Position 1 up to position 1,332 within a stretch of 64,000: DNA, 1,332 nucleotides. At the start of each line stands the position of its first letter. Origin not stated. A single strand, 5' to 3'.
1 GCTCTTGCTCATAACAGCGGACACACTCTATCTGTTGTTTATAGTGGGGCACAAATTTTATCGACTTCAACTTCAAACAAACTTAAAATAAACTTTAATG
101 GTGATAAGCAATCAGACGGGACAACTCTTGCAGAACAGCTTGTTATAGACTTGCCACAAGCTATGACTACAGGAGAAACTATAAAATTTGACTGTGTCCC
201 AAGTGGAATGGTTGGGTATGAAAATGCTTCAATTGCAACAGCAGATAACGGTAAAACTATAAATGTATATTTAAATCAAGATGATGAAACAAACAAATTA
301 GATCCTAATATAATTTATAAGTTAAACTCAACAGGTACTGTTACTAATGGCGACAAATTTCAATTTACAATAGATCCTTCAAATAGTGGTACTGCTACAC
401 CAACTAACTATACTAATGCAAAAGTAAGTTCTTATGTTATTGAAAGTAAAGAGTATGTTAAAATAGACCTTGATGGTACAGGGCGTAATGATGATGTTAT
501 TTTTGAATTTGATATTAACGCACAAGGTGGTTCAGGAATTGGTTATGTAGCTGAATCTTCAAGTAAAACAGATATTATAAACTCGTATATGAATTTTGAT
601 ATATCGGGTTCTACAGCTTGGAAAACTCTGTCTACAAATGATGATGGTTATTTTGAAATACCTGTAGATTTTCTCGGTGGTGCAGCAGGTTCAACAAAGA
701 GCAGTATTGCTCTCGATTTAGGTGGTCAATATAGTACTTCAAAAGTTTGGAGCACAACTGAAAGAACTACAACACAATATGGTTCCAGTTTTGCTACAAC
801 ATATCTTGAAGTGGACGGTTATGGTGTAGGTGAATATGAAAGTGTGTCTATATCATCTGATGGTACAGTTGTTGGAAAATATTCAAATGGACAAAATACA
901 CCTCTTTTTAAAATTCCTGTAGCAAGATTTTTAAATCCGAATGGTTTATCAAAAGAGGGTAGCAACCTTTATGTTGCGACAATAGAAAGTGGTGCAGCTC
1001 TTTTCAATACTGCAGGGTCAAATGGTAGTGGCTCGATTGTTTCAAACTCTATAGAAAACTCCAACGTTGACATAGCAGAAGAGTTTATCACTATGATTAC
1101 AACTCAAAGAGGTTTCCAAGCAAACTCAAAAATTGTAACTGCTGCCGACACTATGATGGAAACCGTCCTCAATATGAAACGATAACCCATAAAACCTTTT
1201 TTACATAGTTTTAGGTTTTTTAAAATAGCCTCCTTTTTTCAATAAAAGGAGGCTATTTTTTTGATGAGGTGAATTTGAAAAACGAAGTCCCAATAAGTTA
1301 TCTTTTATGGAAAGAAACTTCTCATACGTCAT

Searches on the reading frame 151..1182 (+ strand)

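Call 38: search_protein_families(library=ncbifam, proteins=[window:151-1182:+], max_evalue=0.00001)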
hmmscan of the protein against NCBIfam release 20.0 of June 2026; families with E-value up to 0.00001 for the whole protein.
window:151-1182:+ (344 aa): 20 families
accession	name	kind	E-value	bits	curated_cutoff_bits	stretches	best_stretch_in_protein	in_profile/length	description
TIGR03506.1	FlgEFG_subfam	subfamily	2.4e-43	149.2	70.25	1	143-325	169-351/351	flagellar hook-basal body complex protein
NF004241.1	PRK05682.1-5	equivalog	3.8e-43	148.2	469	1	116-344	251-446/446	flagellar hook protein FlgE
NF004238.1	PRK05682.1-1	equivalog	1.8e-39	136.2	400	1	123-343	208-414/414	flagellar hook protein FlgE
NF004242.0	PRK05682.2-1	equivalog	1.7e-38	132.5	365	1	140-344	234-422/422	flagellar hook protein FlgE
NF004243.1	PRK05682.2-2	equivalog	7.8e-35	120.7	801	1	206-344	283-420/420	flagellar hook protein FlgE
NF004240.1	PRK05682.1-4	equivalog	5.2e-34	118.3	472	1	58-342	168-442/443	flagellar hook protein FlgE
NF009278.1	PRK12636.1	equivalog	4.8e-32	111.5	350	1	228-344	147-263/263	flagellar basal body rod protein FlgG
NF005286.1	PRK06803.1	equivalog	2.8e-30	105.8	467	1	204-341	263-400/402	flagellar hook protein FlgE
TIGR02489.1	flgE_epsilon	equivalog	3e-29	102.1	412.85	1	42-343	428-718/719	flagellar hook protein FlgE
TIGR02488.1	flgG_G_neg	equivalog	3.6e-29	102.1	252.75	1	228-342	143-258/259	flagellar basal-body rod protein FlgG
NF009279.0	PRK12637.1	equivalog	8.1e-28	97.3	663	1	206-343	337-473/473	flagellar hook protein FlgE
NF009456.0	PRK12816.1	equivalog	4.1e-24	85.7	416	1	230-344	149-264/264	flagellar basal body rod protein FlgG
NF040922.1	flgE_Caulobact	equivalog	9.3e-24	84.3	750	1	206-344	367-505/505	flagellar hook protein FlgE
TIGR02490.1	flgF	equivalog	1.7e-17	63.7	178.5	1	229-323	131-218/218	flagellar basal-body rod protein FlgF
NF004495.0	PRK05841.1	equivalog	1.1e-15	57.2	857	1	182-344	429-603/603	flagellar hook protein FlgE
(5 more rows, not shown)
